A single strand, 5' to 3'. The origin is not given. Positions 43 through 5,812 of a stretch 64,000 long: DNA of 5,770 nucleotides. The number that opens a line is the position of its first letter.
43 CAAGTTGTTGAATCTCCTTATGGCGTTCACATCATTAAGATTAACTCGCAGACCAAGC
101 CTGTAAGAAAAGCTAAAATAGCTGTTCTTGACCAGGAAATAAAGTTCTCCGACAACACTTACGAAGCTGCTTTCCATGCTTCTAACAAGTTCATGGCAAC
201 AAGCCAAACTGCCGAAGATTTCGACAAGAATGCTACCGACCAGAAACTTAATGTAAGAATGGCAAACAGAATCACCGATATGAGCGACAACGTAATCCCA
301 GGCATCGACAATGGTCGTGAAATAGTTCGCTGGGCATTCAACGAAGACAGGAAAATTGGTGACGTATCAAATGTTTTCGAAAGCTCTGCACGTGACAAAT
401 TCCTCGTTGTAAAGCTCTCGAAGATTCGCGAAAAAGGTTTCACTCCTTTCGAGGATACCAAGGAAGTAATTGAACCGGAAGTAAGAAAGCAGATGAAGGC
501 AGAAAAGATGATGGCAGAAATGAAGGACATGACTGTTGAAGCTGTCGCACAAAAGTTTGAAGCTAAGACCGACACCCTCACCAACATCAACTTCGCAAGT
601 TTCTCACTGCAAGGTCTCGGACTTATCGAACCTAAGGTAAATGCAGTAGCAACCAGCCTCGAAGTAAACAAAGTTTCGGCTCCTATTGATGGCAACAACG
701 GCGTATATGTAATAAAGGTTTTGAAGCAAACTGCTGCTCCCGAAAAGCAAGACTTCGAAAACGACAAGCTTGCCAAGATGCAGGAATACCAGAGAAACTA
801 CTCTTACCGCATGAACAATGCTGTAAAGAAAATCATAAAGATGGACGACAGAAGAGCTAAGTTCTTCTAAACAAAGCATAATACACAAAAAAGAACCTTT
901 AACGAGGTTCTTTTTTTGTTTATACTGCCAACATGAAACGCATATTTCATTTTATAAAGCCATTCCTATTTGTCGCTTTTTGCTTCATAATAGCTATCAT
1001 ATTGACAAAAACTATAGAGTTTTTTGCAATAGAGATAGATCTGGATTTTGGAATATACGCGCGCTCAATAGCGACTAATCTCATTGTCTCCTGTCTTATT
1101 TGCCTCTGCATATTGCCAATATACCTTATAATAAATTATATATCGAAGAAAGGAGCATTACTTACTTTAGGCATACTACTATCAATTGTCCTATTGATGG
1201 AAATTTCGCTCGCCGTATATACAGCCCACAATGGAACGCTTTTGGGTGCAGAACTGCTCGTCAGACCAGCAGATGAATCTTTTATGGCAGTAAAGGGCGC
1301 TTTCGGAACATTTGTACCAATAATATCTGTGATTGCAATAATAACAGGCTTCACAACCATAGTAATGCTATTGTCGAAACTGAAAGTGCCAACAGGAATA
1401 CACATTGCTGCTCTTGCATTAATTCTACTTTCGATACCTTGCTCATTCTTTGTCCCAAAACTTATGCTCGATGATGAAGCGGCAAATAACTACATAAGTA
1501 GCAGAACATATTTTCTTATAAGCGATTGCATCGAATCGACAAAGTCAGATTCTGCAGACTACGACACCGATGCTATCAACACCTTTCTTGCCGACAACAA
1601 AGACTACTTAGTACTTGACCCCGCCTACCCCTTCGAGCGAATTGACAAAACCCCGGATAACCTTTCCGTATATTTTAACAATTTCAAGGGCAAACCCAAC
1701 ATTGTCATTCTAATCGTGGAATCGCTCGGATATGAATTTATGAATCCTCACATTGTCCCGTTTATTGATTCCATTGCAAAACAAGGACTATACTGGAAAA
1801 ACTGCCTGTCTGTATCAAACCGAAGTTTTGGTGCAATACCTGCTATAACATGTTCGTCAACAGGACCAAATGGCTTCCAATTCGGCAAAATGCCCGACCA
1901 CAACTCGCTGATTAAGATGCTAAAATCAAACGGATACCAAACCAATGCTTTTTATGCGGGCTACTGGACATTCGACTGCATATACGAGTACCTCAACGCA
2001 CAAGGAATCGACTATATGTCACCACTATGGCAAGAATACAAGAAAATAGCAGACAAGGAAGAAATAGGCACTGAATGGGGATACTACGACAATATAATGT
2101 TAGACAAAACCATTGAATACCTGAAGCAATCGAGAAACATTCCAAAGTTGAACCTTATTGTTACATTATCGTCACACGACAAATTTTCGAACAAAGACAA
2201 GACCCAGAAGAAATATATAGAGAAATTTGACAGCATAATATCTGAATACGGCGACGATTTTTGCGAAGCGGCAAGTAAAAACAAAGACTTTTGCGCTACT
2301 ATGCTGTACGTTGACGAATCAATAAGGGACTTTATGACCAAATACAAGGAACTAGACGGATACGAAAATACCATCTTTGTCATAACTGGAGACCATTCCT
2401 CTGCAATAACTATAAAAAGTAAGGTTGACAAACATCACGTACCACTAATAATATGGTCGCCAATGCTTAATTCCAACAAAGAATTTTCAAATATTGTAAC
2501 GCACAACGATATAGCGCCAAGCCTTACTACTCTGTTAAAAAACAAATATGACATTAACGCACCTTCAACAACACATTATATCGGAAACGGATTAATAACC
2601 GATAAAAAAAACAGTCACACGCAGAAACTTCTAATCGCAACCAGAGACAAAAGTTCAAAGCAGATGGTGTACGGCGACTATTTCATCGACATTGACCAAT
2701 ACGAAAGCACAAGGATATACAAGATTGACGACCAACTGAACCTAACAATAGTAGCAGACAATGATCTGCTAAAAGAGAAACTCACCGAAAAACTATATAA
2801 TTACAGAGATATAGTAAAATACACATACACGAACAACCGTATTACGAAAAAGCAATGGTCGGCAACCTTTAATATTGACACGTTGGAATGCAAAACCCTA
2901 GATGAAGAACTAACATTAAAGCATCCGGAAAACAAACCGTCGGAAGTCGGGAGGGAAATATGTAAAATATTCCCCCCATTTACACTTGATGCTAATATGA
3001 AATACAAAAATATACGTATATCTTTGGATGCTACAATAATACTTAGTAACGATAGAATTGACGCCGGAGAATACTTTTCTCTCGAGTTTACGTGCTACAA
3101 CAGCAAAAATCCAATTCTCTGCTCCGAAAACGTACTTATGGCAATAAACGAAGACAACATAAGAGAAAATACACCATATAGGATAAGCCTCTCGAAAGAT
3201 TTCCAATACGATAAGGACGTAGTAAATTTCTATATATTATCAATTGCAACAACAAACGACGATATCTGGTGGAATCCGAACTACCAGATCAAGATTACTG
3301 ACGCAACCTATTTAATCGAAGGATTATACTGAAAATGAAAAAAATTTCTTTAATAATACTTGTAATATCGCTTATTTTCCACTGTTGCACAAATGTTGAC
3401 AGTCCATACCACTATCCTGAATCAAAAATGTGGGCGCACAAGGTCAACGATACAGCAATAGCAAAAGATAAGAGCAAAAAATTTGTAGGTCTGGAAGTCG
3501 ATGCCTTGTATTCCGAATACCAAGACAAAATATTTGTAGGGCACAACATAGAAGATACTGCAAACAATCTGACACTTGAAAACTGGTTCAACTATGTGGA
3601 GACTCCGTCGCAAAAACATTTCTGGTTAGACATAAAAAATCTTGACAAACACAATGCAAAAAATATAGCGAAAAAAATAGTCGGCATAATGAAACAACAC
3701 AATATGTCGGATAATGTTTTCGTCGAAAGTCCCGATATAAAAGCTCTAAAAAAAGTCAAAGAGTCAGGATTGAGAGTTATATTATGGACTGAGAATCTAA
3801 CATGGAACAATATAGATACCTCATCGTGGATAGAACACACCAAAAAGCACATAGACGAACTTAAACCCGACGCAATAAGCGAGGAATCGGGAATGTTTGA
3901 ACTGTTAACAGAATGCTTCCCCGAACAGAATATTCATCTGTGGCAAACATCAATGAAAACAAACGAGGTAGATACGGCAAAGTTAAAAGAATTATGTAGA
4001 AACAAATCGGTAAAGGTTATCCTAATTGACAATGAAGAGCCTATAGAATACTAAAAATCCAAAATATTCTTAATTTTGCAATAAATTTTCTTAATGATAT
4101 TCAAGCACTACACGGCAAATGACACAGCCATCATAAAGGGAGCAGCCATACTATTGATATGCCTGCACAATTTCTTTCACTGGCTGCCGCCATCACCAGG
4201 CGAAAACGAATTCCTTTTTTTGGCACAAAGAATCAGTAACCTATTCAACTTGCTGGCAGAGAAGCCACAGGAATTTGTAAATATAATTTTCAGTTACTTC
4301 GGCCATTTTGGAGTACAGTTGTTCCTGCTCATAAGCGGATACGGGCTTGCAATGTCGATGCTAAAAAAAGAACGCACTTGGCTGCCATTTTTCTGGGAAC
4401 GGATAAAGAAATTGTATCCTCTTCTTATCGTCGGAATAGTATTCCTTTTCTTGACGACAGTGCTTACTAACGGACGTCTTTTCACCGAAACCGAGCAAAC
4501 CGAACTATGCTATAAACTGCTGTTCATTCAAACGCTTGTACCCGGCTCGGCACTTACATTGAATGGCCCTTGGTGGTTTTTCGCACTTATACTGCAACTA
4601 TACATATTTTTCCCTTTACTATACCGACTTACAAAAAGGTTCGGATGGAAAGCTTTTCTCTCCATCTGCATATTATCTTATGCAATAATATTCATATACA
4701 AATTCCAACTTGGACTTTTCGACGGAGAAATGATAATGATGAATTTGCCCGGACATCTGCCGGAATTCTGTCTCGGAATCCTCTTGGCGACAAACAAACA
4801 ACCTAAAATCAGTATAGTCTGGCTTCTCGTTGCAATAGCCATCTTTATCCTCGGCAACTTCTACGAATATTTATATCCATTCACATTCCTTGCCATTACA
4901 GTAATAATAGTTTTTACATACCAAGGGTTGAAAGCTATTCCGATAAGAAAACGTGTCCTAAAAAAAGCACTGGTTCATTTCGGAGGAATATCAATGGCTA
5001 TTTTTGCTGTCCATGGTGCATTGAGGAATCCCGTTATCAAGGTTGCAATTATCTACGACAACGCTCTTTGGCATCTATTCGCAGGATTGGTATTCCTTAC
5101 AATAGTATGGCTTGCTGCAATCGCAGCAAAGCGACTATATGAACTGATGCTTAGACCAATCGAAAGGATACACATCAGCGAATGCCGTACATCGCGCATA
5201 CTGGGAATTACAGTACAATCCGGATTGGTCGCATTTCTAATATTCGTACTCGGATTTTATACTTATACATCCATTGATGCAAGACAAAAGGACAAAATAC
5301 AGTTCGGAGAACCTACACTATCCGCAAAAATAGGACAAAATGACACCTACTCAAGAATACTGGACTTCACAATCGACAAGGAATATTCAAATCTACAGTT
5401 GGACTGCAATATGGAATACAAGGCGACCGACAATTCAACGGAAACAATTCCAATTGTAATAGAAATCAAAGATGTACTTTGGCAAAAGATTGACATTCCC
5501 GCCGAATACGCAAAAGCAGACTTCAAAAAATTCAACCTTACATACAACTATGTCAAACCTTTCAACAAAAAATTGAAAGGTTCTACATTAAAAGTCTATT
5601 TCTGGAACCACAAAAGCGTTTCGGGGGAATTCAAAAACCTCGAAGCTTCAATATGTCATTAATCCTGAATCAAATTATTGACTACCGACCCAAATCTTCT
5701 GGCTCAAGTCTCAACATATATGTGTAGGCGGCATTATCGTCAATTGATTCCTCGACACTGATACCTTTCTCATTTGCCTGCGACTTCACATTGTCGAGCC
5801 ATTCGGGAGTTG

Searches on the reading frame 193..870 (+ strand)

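Call 76: search_protein_families(library=pfam, proteins=[window:193-870:+], max_evalue=0.00001)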
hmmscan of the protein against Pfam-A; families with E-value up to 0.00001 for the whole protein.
window:193-870:+ (225 aa): 1 family
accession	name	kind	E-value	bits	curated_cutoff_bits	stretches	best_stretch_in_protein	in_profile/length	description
PF13145.12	Rotamase_2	-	1.2e-09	39.4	27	0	102-182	35-111/121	PPIC-type PPIASE domain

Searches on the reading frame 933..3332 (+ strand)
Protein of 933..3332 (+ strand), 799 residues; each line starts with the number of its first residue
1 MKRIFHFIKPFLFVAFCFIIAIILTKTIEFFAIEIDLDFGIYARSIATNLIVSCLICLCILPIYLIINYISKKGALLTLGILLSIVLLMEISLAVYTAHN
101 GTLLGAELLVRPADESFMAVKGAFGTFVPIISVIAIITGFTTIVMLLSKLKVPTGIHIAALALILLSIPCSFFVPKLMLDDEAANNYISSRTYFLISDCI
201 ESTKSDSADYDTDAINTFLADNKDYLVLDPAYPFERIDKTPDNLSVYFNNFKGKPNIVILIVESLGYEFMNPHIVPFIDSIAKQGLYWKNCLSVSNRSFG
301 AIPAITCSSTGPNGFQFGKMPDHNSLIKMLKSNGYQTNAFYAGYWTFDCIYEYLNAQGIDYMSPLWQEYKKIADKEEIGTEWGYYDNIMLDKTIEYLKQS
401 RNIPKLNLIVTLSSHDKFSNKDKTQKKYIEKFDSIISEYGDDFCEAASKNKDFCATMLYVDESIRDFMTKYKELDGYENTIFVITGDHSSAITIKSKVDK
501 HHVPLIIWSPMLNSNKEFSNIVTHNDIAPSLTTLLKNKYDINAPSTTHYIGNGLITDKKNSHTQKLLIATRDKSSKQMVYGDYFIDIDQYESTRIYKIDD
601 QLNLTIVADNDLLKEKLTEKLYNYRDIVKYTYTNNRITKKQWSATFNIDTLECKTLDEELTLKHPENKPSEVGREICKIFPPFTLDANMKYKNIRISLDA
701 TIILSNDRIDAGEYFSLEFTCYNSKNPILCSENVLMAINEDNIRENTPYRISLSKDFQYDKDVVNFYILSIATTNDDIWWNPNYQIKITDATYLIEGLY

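Call 76: search_protein_families(library=pfam, proteins=[window:933-3332:+], max_evalue=0.00001)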
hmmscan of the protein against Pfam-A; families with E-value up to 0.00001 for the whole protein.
window:933-3332:+ (799 aa): 1 family
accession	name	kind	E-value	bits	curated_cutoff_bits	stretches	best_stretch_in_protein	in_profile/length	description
PF00884.28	Sulfatase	-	8.7e-34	117.6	25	1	255-535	1-299/301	Sulfatase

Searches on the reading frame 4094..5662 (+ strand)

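Call 76: search_protein_families(library=pfam, proteins=[window:4094-5662:+], max_evalue=0.00001)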
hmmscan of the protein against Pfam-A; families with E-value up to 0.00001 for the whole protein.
window:4094-5662:+ (522 aa): 1 family
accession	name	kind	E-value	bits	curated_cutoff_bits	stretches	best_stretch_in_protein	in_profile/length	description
PF01757.29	Acyl_transf_3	-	7.7e-33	114.4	31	1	14-340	7-321/326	Acyltransferase domain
